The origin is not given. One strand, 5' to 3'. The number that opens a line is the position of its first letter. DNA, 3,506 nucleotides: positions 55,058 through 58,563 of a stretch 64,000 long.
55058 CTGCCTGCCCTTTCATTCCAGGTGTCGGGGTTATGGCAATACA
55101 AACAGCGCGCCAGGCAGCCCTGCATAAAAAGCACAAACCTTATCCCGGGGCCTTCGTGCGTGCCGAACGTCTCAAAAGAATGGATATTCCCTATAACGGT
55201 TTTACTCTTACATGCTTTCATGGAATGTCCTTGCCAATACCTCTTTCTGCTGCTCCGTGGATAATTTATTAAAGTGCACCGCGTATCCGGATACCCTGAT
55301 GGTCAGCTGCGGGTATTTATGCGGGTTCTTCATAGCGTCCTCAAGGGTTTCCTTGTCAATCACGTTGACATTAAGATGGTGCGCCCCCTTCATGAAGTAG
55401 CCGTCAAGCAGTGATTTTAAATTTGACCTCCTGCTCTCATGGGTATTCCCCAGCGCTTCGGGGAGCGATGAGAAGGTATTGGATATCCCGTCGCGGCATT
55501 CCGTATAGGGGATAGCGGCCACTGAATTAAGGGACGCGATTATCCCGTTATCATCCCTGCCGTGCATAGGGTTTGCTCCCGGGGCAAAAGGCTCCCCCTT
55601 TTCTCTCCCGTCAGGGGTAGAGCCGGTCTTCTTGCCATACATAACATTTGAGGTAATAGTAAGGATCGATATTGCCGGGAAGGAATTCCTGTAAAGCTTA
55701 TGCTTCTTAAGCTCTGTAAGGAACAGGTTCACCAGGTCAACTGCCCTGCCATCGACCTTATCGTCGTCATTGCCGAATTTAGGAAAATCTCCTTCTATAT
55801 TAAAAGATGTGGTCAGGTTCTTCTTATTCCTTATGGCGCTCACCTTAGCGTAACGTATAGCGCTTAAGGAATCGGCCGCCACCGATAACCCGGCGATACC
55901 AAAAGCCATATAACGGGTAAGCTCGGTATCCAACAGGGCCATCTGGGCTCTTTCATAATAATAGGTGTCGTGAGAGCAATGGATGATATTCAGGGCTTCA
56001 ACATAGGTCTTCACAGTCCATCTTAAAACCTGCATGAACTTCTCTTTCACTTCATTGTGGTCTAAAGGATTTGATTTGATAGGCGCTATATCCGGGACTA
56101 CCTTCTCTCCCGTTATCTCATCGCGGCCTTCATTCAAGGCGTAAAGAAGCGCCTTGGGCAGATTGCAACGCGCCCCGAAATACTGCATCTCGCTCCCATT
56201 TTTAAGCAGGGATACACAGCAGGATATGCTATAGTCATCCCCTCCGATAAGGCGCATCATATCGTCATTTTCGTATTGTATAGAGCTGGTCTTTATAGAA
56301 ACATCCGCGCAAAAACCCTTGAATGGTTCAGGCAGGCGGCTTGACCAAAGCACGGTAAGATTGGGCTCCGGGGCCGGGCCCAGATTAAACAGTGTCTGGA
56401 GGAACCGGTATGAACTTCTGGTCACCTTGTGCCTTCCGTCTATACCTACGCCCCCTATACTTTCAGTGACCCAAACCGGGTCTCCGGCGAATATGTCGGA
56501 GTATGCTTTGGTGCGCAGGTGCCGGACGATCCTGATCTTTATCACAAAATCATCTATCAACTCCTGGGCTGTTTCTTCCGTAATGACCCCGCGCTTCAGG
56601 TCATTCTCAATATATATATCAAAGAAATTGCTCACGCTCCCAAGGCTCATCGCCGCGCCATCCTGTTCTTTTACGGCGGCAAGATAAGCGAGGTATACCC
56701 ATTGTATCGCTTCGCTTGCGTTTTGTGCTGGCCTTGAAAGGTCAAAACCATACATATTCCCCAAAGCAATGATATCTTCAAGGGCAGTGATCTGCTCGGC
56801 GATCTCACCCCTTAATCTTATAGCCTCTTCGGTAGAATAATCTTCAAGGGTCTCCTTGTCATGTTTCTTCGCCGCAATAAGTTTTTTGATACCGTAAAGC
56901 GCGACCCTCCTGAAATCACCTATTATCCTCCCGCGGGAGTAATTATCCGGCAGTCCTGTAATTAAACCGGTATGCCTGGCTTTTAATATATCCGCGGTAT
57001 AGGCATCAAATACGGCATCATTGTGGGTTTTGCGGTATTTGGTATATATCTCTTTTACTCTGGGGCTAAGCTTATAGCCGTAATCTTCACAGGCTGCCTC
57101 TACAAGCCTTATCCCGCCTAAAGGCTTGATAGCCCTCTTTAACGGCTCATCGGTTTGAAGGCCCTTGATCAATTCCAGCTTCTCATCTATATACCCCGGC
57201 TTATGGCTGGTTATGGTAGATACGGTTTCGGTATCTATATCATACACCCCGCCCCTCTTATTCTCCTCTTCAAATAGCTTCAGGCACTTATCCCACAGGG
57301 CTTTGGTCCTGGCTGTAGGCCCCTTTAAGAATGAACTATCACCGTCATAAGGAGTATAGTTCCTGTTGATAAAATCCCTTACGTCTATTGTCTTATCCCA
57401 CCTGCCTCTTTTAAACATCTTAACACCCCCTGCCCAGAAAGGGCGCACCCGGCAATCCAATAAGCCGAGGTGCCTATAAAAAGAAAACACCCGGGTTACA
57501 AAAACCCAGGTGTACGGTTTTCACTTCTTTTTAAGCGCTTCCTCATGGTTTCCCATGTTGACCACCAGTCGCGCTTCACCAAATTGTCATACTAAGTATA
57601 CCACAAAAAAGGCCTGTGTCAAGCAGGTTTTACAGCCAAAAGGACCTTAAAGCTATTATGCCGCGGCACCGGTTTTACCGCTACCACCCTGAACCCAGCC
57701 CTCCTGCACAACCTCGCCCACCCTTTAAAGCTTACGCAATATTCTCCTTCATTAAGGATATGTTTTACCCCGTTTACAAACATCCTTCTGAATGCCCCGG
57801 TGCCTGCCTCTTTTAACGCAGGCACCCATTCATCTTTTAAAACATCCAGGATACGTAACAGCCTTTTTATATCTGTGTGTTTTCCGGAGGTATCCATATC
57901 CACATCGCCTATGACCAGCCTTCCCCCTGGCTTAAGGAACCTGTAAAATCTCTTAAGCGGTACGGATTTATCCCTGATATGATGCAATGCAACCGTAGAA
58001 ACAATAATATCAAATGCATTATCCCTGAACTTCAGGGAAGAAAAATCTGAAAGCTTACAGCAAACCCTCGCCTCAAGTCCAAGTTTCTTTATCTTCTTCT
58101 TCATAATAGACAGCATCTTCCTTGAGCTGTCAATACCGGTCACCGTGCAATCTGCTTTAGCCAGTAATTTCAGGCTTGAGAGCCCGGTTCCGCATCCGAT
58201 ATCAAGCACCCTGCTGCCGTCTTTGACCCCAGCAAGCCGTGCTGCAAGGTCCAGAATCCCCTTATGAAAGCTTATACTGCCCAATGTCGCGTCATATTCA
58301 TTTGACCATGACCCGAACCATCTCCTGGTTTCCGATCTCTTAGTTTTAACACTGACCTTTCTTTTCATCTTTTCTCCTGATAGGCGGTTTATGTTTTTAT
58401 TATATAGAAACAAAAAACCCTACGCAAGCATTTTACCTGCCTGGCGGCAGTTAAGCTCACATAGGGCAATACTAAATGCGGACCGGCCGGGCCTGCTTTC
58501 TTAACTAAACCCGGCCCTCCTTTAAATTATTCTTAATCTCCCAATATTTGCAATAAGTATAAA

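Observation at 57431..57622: ZTP (pfl-motif)-like riboswitch and structured ~175-nt leader upstream of pyruvate formate-lyase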

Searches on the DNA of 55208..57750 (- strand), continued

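Call 21: search_with_rna_model(model_id=R1, sources=[L081, L082, L083, L084, L085, L086, L087, L088, L089, L090, L091, L092, L093, L094, L095, L096, L097, L098, L099, L100, L101, L102, L103, L104, L105, L106, L107, L108, L109, L110, L111, L112, L113, L114, L115, L116, L117, L118, L119, L120, L121, L122, L123, L124, L125, L126, L127, L128, L129, L130, L131, L132, L133, L134, L135, L136, L137, L138, L139, L140, L141, L142, L143, L144, L145, L146, L147, L148, L149, L150, L151, L152, L153, L154, L155, L156, L157, L158, L159, L160], max_evalue=1)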
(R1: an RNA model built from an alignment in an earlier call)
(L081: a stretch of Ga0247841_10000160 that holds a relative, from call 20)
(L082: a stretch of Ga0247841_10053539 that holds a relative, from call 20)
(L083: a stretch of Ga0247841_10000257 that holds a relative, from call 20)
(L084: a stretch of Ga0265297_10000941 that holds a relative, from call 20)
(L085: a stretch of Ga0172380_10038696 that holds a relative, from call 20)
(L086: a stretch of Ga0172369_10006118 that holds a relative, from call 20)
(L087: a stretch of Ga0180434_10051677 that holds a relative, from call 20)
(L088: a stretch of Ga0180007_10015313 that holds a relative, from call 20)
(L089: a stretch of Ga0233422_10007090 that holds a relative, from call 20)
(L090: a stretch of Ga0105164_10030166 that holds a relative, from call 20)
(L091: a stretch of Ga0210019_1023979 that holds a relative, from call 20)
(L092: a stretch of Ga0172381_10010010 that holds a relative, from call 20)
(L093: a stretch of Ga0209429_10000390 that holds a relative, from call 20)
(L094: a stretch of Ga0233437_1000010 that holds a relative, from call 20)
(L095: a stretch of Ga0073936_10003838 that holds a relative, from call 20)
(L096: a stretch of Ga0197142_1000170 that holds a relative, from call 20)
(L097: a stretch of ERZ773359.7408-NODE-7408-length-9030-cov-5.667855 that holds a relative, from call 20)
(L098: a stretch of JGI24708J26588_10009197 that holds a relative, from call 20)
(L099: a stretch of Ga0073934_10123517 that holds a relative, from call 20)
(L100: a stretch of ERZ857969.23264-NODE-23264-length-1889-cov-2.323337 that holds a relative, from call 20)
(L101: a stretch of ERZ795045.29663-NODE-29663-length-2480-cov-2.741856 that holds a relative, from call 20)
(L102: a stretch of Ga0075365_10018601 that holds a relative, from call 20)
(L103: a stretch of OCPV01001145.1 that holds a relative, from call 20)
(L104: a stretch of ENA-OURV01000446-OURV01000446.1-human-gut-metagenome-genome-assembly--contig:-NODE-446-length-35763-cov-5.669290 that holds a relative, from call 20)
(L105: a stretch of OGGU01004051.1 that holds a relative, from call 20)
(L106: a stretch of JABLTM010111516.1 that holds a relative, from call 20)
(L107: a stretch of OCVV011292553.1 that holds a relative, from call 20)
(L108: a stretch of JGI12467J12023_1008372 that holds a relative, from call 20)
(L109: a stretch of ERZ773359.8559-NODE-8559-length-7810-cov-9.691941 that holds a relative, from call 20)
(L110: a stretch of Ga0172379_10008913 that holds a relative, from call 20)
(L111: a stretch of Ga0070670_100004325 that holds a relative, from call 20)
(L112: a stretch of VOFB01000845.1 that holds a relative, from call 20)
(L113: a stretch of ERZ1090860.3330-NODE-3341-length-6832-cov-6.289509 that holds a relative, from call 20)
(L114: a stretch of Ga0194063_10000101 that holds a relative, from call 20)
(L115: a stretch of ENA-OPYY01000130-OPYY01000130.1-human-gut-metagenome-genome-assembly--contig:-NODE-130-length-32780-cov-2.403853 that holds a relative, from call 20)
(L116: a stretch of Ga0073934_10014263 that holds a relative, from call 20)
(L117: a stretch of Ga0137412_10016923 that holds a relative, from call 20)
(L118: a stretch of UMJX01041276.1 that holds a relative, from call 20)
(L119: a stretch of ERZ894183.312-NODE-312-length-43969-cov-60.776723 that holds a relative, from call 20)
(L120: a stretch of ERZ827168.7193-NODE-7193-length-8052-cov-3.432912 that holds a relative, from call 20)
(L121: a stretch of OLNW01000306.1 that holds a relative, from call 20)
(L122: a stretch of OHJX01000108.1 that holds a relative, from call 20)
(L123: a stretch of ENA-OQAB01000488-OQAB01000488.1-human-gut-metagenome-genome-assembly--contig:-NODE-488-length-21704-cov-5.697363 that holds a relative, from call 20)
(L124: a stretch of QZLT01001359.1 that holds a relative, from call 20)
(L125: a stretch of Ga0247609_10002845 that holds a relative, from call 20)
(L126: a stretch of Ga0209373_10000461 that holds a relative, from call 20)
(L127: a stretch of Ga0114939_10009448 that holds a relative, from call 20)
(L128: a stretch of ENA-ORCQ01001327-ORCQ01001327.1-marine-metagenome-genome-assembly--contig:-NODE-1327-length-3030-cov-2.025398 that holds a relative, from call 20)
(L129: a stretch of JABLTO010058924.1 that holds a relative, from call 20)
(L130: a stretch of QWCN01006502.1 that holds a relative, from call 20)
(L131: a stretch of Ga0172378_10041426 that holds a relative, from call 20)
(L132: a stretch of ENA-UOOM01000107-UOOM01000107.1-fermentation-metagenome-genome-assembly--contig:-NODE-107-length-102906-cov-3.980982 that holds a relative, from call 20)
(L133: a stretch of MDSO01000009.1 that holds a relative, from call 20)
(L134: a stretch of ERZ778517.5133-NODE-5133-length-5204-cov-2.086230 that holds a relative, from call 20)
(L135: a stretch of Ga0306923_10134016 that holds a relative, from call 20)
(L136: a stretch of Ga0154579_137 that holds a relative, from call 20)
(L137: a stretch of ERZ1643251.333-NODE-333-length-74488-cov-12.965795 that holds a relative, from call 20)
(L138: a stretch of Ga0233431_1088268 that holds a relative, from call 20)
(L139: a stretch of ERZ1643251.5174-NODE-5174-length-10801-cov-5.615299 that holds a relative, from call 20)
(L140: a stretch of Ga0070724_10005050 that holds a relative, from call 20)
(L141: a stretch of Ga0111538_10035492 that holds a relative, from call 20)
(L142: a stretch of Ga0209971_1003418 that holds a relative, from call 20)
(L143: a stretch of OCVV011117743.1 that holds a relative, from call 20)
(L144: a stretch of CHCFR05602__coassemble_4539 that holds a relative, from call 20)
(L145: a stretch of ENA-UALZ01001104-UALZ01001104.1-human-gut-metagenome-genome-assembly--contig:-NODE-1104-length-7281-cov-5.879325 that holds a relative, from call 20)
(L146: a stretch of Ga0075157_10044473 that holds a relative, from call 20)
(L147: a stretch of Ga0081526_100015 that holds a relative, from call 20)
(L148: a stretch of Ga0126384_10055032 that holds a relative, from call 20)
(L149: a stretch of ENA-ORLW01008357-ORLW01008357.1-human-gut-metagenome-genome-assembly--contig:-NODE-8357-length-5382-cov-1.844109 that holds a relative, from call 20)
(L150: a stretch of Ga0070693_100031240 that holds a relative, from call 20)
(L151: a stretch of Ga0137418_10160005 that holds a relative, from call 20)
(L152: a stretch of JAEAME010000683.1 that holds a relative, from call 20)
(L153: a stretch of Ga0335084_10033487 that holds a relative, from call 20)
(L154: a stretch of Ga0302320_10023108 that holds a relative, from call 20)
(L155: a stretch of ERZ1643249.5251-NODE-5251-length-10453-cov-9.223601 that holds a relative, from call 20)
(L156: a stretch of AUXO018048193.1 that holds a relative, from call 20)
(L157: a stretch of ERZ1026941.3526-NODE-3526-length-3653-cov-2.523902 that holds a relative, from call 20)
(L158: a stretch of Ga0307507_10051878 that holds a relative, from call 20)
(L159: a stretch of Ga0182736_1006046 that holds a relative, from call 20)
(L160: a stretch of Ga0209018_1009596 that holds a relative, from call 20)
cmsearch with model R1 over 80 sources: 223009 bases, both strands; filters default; matches with E-value up to 1: 13.
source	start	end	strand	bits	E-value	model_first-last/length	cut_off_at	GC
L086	1081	1167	+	86.7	5.9e-22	1-88/88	no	0.48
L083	1081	1167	+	86.4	7.1e-22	1-88/88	no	0.48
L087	154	241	+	85.7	1.1e-21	1-88/88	no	0.41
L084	1084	1170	+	83.4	4.9e-21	1-88/88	no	0.53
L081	1076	1168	+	80.9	2.4e-20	1-88/88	no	0.44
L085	720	808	+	80.9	2.5e-20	1-88/88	no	0.49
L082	1077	1171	+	78.5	1.2e-19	1-88/88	no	0.42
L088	960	1059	+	65.9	3.9e-16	1-88/88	no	0.47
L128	20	113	+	43.7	6.9e-10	1-88/88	no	0.35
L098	820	908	+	37.4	4e-08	1-88/88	no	0.47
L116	889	973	+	31.4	1.9e-06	1-88/88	no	0.46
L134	1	60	+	17.4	0.016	28-88/88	5'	0.6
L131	1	77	+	14.3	0.12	12-88/88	5'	0.49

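Call 23: search_with_rna_model(model_id=R1, sources=[window, L001, L002, L003, L004, L073, L075, L076, L077, L079, L081, L082, L083, L084, L085, L086, L087, L088, L098, L116, L128], max_evalue=0.0001, make_alignment=true)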
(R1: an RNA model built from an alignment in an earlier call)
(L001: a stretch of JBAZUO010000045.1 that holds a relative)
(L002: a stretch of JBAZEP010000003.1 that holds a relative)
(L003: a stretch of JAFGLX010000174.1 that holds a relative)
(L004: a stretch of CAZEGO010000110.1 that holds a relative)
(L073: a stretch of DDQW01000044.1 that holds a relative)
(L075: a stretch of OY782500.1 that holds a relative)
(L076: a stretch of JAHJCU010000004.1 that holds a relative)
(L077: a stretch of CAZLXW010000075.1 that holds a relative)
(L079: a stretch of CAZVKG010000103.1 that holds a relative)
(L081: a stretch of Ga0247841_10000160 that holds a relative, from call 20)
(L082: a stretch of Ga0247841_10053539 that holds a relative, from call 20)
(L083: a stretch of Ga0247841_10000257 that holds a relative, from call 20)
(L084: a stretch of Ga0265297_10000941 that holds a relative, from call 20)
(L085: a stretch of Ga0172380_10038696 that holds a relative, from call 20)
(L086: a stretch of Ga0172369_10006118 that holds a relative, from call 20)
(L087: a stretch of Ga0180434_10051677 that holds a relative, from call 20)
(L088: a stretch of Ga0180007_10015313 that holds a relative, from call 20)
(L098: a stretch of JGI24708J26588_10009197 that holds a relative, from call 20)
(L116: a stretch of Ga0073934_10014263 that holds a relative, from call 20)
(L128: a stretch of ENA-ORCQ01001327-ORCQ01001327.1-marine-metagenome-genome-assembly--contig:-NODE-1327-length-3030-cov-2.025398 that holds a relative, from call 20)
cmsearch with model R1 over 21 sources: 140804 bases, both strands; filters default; matches with E-value up to 0.0001: 21.
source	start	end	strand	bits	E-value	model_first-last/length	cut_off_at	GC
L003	1377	1466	+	88.6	1.1e-22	1-88/88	no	0.46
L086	1081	1167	+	86.7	3.8e-22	1-88/88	no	0.48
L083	1081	1167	+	86.4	4.5e-22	1-88/88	no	0.48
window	57494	57585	-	86.2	5.1e-22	1-88/88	no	0.46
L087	154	241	+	85.7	6.9e-22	1-88/88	no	0.41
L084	1084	1170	+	83.4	3.1e-21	1-88/88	no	0.53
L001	927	1016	+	82.5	5.4e-21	1-88/88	no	0.49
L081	1076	1168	+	80.9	1.5e-20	1-88/88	no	0.44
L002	1020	1108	+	80.9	1.6e-20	1-88/88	no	0.49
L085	720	808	+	80.9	1.6e-20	1-88/88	no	0.49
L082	1077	1171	+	78.5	7.4e-20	1-88/88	no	0.42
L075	1291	1372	+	72.6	3.3e-18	1-88/88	no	0.46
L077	1320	1404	+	72.4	3.7e-18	1-88/88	no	0.45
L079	1320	1404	+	72.4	3.7e-18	1-88/88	no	0.45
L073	1320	1405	+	69.9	1.9e-17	1-88/88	no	0.44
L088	960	1059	+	65.9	2.5e-16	1-88/88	no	0.47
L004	110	232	+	65.6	3e-16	1-88/88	no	0.49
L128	20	113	+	43.7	4.4e-10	1-88/88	no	0.35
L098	820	908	+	37.4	2.5e-08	1-88/88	no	0.47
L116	889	973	+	31.4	1.2e-06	1-88/88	no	0.46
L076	1320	1415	+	24.9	8.2e-05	1-88/88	no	0.49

Alignment A3: 21 matches aligned to the model, 132 columns, each read 5' to 3' on its own strand. Consensus structure (alignment columns), stored with it:
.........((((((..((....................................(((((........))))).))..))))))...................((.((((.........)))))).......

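Call 31: search_rna_families(source=window, start=57405, end=57496, threshold=evalue, max_evalue=10, show_alignments=2)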
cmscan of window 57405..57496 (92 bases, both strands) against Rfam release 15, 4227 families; matches with E-value up to 10: 4.
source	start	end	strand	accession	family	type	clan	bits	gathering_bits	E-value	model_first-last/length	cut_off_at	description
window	57422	57477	-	RF01386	isrB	Gene; sRNA;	-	13.7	35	1.3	1-87/87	no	isrB Hfq binding RNA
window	57405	57462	-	RF00445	MIR399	Gene; miRNA;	-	13.5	57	0.94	1-60/117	3'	mir-399 microRNA precursor family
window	57469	57490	-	RF00652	MIR478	Gene; miRNA;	-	12.6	50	6.4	70-91/91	no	MIR478 microRNA precursor family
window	57416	57444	-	RF02145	MEG8_1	Gene; lncRNA;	-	7.8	70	6.8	68-97/97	no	Maternally expressed 8 exon 1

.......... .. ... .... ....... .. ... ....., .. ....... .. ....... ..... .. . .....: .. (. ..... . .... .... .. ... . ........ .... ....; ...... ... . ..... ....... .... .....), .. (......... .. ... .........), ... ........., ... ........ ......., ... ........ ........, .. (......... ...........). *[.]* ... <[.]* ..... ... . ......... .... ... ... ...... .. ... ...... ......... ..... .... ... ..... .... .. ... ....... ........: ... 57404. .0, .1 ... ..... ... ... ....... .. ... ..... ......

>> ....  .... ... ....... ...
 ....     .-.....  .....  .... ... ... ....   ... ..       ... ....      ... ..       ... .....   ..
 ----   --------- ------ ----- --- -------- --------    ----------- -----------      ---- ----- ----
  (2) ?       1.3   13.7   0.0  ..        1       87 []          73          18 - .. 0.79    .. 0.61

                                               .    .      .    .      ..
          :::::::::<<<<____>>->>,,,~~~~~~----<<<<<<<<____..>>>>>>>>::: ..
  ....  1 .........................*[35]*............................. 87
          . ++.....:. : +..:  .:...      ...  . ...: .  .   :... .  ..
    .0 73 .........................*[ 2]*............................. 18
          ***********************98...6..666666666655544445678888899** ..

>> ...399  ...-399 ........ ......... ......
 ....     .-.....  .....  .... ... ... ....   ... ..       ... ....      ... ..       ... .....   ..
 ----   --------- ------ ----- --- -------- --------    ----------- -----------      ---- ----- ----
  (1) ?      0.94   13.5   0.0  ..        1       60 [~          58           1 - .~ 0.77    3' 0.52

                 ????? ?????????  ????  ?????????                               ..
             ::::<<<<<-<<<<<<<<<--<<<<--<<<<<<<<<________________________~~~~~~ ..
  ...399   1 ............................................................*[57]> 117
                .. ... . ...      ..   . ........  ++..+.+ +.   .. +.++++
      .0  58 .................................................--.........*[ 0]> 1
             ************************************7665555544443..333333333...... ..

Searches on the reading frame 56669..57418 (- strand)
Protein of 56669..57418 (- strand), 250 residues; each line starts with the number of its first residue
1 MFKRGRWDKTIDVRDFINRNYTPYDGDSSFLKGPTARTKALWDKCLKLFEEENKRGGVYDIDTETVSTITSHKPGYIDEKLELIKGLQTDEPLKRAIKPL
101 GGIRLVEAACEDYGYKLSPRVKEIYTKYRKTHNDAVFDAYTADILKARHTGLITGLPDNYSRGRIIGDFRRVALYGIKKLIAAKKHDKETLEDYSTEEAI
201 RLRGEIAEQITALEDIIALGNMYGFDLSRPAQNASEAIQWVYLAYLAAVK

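Call 20: find_related_loci(query=window:56669-57418:-, collection=metagenome_contigs, flank=1200)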
Query window:56669-57418:- (250 aa) in metagenome_contigs; peptide patterns used: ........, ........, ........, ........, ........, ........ (x = any residue, [..] = any of these).
600 stretches matched a pattern (row limit reached: there are more); 553 encode a relative of the query (tblastn E <= 1e-3); the best 80 are kept; 80 distinct loci.
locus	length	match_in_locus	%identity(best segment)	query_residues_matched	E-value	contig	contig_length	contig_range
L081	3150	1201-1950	88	1-250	2e-153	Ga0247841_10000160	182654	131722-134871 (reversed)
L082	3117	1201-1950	86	1-250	3e-155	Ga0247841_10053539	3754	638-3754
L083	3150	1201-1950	81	1-250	6e-139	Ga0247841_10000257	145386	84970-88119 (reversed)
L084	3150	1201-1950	80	1-250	2e-138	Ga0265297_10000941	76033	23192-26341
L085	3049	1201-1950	79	1-250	3e-140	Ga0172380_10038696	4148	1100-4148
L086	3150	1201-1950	79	1-250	5e-136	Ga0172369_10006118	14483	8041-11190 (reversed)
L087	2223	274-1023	79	1-250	2e-138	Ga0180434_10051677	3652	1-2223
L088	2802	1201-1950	75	1-250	4e-134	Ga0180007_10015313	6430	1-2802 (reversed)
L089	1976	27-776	75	1-250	1e-132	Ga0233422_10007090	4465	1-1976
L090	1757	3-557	87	66-250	3e-112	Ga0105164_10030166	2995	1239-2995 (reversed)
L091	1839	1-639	72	38-250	3e-108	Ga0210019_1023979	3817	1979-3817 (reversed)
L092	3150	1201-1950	62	2-250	2e-103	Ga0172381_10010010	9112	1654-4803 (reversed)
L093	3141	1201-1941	63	4-250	4e-103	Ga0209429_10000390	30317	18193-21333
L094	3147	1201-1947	61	2-250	2e-102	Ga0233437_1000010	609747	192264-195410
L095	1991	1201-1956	61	1-250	2e-104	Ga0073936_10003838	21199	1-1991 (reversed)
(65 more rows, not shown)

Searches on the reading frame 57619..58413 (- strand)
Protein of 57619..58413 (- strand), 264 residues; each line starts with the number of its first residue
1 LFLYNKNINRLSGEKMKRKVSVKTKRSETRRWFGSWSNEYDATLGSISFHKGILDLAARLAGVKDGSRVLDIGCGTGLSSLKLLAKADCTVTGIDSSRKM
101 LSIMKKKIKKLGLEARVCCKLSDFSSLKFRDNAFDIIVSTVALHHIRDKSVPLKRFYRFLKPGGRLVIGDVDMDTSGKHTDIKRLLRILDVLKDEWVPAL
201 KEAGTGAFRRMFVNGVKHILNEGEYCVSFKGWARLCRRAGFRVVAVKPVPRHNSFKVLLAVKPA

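Call 7: search_protein_families(library=ncbifam, proteins=[window:57619-58413:-])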
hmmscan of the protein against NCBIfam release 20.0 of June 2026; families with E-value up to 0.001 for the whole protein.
window:57619-58413:- (264 aa): 73 families (the best 25 are shown)
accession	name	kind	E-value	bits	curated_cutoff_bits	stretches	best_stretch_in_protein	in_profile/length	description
NF043040.1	corrin_prot_MT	hypoth_equivalog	7.3e-26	90.9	180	1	31-187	6-166/216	corrinoid protein-associated methyltransferase CpaM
NF045667.1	MTase_DVU1556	equivalog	2.6e-21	76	155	1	56-245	13-164/213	DVU_1556 family methyltransferase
TIGR01934.1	MenG_MenH_UbiE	subfamily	1.5e-20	73.5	158.35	1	33-174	5-147/223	ubiquinone/menaquinone biosynthesis methyltransferase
NF052510.1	methyltran_MpqE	exception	1.4e-19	70.4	335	1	25-168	4-151/234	methyl-plastoquinone biosynthesis methyltransferase MpqE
NF041536.1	ArsM_DUF2284_UU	exception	2.1e-19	69.2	575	1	61-173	72-185/459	arsenite methyltransferase/DUF2284 domain selenoprotein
NF001244.0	PRK00216.1-5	equivalog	4e-19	68.8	216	1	25-176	6-161/236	bifunctional demethylmenaquinone methyltransferase/2-methoxy-6-polyprenyl-1,4-benzoquinol methylase UbiE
NF047649.1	MTase_UXPK_star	exception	1.4e-18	66.9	460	1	60-171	72-184/283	methyltransferase/UXPK-star double selenoprotein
NF041537.1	ArsM_AhpD_UU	exception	2.1e-18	66.3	510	1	61-171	72-183/345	arsenite methyltransferase/AhpD domain selenoprotein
NF001243.0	PRK00216.1-4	equivalog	4.4e-18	65.5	235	1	23-168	3-151/237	demethylmenaquinone methyltransferase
NF001240.0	PRK00216.1-1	equivalog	3.6e-17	62.2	378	1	20-170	16-170/251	bifunctional demethylmenaquinone methyltransferase/2-methoxy-6-polyprenyl-1,4-benzoquinol methylase UbiE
NF045882.1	PLipidMtase_Leg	equivalog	6.2e-17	62.1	390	1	29-167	6-142/207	phospholipid N-methyltransferase PmtA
TIGR02072.1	BioC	equivalog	8.1e-17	61.8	184.95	1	65-168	34-132/244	malonyl-ACP O-methyltransferase BioC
TIGR02752.1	MenG_heptapren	equivalog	1.2e-16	61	419.85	1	24-168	2-149/231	demethylmenaquinone methyltransferase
NF008823.0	PRK11873.1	subfamily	7.3e-16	58.4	263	1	59-172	71-185/272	arsenite methyltransferase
NF001241.0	PRK00216.1-2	equivalog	1.2e-15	57.8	327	1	25-177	9-156/231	demethylmenaquinone methyltransferase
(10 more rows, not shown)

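Call 8: search_protein_families(library=pfam, proteins=[window:57619-58413:-])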
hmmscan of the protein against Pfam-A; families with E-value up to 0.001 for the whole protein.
window:57619-58413:- (264 aa): 18 families
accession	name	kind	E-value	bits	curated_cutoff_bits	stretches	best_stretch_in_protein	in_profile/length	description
PF13847.12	Methyltransf_31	-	5.7e-24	84.9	27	1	64-203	2-144/145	Methyltransferase domain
PF13649.12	Methyltransf_25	-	3.1e-23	82.7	27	1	69-164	1-97/97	Methyltransferase domain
PF08241.18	Methyltransf_11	-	4.8e-23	82.1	21.2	1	70-168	1-95/95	Methyltransferase domain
PF01209.24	Ubie_methyltran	-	1.5e-19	70.7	20.1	1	27-168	7-151/233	ubiE/COQ5 methyltransferase family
PF13489.12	Methyltransf_23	-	1.7e-18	67.3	27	1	54-245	10-163/164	Methyltransferase domain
PF08242.18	Methyltransf_12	-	4.9e-18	66.1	30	1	70-166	1-98/98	Methyltransferase domain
PF02353.26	CMAS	-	4.9e-14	52.7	27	1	54-175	51-171/273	Mycolic acid cyclopropane synthetase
PF01135.25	PCMT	-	4.1e-11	43.5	20.3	1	39-168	51-171/210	Protein-L-isoaspartate(D-aspartate) O-methyltransferase (PCMT)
PF03848.20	TehB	-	2.7e-08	33.9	20.4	1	65-168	30-133/193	Tellurite resistance protein TehB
PF07021.18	MetW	-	5.9e-08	33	21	1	60-158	8-100/193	Methionine biosynthesis protein MetW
PF05175.20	MTS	-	1.8e-07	31.4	23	1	65-168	31-138/170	Methyltransferase small domain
PF08003.17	Methyltransf_9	-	7.1e-07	28.9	23.8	1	66-171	116-220/315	Protein of unknown function (DUF1698)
PF06325.19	PrmA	-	7e-05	22.9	22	1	63-168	159-258/296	Ribosomal protein L11 methyltransferase (PrmA)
PF02527.21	GidB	-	0.00011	22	27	1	51-139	33-121/184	rRNA small subunit methyltransferase G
PF05891.18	Methyltransf_PK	-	0.00021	21.4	27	1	58-170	48-161/218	AdoMet dependent proline di-methyltransferase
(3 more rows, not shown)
